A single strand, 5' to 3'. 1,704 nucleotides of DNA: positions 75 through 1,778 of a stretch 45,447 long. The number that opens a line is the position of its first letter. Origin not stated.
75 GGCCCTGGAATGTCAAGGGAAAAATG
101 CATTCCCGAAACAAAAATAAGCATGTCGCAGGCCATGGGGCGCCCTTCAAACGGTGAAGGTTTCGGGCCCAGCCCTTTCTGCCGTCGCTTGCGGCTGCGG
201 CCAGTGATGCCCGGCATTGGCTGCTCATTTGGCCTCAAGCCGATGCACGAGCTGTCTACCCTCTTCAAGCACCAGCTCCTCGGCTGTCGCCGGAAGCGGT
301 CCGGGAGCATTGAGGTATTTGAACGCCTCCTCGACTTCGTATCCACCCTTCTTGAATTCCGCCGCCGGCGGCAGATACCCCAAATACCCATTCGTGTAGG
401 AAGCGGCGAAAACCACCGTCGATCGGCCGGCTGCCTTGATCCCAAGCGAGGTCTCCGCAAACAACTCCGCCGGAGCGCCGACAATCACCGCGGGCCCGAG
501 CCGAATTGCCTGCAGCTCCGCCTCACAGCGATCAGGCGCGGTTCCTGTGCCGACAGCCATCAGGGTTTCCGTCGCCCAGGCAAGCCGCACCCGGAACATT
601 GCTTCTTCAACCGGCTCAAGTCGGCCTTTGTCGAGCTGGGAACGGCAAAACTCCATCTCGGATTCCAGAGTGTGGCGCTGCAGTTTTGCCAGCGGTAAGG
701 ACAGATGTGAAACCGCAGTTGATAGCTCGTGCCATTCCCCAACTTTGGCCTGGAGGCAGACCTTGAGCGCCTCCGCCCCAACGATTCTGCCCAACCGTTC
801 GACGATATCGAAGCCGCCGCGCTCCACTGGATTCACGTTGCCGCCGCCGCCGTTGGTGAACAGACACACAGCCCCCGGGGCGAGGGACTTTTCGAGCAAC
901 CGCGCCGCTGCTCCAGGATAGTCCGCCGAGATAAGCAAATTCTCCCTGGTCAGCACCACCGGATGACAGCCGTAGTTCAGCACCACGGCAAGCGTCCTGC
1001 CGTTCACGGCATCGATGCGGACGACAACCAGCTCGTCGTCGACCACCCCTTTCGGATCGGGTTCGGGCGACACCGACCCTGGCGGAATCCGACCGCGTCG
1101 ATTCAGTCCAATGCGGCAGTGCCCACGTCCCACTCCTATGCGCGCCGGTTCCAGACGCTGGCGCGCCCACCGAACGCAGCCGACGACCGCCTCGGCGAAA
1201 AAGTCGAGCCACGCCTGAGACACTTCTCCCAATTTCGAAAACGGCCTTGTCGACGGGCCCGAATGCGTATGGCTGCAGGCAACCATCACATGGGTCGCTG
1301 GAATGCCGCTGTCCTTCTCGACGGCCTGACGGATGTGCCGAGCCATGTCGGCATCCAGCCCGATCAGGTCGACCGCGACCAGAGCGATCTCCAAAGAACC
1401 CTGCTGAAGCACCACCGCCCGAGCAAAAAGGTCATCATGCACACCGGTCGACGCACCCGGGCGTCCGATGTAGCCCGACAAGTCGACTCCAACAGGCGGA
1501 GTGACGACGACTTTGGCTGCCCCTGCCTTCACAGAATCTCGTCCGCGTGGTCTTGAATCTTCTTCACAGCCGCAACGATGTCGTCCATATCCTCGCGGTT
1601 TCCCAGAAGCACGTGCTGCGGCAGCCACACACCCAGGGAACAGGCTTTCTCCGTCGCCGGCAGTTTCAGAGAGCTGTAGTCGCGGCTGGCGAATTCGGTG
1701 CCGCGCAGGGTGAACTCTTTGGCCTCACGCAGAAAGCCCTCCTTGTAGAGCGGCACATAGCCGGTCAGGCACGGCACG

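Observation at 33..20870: Recurrent AACTT/AAGTT inverted-repeat operator built into four promoters with one shared architecture, including back-to-back divergent promoters: candidate ROK regulon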

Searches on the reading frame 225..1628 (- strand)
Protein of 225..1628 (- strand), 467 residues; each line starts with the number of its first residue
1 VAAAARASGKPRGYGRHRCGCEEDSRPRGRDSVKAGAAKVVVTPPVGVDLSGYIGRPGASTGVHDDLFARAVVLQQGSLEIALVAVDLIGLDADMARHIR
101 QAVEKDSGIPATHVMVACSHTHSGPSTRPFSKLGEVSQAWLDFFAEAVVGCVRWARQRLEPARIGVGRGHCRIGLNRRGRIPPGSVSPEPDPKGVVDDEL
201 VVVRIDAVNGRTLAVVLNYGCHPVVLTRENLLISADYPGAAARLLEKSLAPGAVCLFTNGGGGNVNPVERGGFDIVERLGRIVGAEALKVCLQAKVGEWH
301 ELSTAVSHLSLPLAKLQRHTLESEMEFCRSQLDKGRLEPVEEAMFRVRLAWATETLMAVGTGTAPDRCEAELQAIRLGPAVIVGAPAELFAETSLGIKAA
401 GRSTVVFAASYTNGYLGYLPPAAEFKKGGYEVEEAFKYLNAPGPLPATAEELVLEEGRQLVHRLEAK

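Call 8: search_protein_families(library=pfam, proteins=[window:225-1628:-])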
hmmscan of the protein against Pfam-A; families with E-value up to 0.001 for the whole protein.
window:225-1628:- (467 aa): 1 family
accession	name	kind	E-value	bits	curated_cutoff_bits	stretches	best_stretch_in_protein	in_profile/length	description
PF04734.18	Ceramidase_alk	-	3.1e-18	66.2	32.1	1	37-252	5-233/509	Neutral/alkaline non-lysosomal ceramidase, N-terminal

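Call 20: find_encoding_contigs(protein=window:225-1481:-, flank=10000, max_places=5)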
Protein window:225-1481:- (418 aa): no gene with exactly this product is on record in the collection.

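Call 54: search_protein_families(library=ncbifam, proteins=[window:225-1481:-], max_evalue=0.00001)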
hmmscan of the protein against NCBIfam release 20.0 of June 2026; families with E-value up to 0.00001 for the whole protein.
window:225-1481:- (418 aa): 1 family
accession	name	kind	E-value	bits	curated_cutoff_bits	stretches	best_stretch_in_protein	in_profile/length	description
NF041649.1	ceramidase_neut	equivalog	3.5e-07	28.8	1200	1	3-199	21-228/636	neutral ceramidase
